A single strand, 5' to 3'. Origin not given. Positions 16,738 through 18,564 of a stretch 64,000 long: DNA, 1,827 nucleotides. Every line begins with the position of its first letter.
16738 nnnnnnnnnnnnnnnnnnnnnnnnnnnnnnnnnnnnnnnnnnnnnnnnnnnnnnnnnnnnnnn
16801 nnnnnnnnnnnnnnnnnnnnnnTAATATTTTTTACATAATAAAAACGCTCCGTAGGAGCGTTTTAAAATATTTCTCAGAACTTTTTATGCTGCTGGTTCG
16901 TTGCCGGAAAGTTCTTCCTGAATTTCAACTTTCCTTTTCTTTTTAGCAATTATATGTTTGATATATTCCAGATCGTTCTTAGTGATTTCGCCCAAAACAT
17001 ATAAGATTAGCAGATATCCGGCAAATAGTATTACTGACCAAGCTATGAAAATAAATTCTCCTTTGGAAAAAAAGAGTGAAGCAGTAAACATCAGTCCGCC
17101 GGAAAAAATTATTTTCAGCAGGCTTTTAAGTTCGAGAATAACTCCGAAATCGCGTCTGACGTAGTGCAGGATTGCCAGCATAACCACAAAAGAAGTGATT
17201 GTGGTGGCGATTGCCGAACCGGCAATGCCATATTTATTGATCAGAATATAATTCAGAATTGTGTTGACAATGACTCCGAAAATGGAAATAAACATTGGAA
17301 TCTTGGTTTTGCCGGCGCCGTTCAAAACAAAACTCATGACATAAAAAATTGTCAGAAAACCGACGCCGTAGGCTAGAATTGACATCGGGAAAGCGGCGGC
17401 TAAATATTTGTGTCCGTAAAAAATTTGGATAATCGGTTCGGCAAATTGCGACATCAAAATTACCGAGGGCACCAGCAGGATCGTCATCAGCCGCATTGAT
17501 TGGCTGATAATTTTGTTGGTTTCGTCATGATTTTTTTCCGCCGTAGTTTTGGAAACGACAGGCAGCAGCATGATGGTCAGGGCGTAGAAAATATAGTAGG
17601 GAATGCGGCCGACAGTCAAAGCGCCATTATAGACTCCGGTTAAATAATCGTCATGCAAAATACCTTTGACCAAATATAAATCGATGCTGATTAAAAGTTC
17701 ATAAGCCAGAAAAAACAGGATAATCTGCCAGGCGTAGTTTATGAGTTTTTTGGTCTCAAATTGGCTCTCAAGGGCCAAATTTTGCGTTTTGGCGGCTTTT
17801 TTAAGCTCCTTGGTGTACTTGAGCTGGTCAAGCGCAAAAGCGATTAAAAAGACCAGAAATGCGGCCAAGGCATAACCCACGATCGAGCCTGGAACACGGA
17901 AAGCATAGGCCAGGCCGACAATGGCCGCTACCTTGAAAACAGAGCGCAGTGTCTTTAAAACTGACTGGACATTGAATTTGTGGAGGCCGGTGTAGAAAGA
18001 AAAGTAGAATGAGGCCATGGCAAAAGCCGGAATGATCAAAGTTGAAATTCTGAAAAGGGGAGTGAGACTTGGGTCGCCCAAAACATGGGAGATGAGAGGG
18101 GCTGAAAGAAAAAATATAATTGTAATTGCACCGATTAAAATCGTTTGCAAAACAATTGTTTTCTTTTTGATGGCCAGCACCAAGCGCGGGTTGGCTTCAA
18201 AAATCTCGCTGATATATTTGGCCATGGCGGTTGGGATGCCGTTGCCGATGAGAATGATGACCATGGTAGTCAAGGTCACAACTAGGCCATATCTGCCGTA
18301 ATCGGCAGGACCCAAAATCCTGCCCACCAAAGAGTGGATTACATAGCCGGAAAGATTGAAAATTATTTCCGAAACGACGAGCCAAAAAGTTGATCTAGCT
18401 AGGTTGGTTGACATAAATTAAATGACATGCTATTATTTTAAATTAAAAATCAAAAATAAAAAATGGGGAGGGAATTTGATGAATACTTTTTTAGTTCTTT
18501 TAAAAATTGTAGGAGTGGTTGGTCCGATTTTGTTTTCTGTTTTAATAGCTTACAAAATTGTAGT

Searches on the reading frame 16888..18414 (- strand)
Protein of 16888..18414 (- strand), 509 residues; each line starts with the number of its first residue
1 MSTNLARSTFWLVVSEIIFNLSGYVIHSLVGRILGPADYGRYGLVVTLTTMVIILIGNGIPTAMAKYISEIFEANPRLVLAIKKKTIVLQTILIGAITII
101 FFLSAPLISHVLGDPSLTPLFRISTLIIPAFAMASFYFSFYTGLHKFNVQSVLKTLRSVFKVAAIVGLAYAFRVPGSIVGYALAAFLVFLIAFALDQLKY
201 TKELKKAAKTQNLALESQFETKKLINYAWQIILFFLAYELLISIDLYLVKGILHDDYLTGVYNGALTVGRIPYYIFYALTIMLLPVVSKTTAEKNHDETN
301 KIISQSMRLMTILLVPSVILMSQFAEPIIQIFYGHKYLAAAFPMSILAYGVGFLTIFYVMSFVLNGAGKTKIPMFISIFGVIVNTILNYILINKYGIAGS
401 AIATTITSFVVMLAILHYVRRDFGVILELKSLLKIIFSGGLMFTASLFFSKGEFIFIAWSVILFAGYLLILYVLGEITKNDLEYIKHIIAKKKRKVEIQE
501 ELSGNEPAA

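Call 5: search_protein_families(library=pfam, proteins=[window:16888-18414:-], max_evalue=0.01)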
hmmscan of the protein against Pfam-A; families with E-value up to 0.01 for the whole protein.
window:16888-18414:- (509 aa): 4 families
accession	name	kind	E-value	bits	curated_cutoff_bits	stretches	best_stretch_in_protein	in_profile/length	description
PF01943.22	Polysacc_synt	-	4.9e-27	95.5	28.2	1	5-290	1-273/274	Polysaccharide biosynthesis protein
PF13440.11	Polysacc_synt_3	-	1.5e-19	70.7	23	1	30-340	2-291/293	Polysaccharide biosynthesis protein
PF03023.19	MurJ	-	6.4e-18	65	27.4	1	84-434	57-414/451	Lipid II flippase MurJ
PF01554.23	MatE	-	1.2e-12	48.2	24.9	2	238-390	9-161/161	MatE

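Call 6: search_protein_families(library=ncbifam, proteins=[window:16888-18414:-], max_evalue=0.001)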
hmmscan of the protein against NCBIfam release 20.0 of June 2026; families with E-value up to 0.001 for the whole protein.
window:16888-18414:- (509 aa): 7 families
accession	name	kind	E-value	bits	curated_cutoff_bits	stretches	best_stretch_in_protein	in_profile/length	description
TIGR02900.1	spore_V_B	equivalog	5.6e-28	97.9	372.3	1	7-462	3-471/488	stage V sporulation protein B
TIGR01695.1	murJ_mviN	equivalog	8.3e-21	74.3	235.55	1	81-476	80-498/506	murein biosynthesis integral membrane protein MurJ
TIGR00797.1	matE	subfamily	1.2e-19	70.5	147.4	1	254-426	24-201/396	MATE family efflux transporter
NF052396.1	MATE_WgkD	equivalog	6.8e-11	41.8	510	1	288-431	67-219/428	tryglysin-associated MATE efflux transporter WgkD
NF058658.1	Oglyco_Wzx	exception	7.9e-11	41.6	720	1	5-441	10-422/478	O-glycosylation flippase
NF011679.0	PRK15099.1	equivalog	4.9e-08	32.7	325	1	4-412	2-405/416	lipid III flippase WzxE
NF050818.1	PolSacchBiosHfsF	equivalog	1.5e-07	30.8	700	1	20-445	17-429/468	polysaccharide biosynthesis protein HfsF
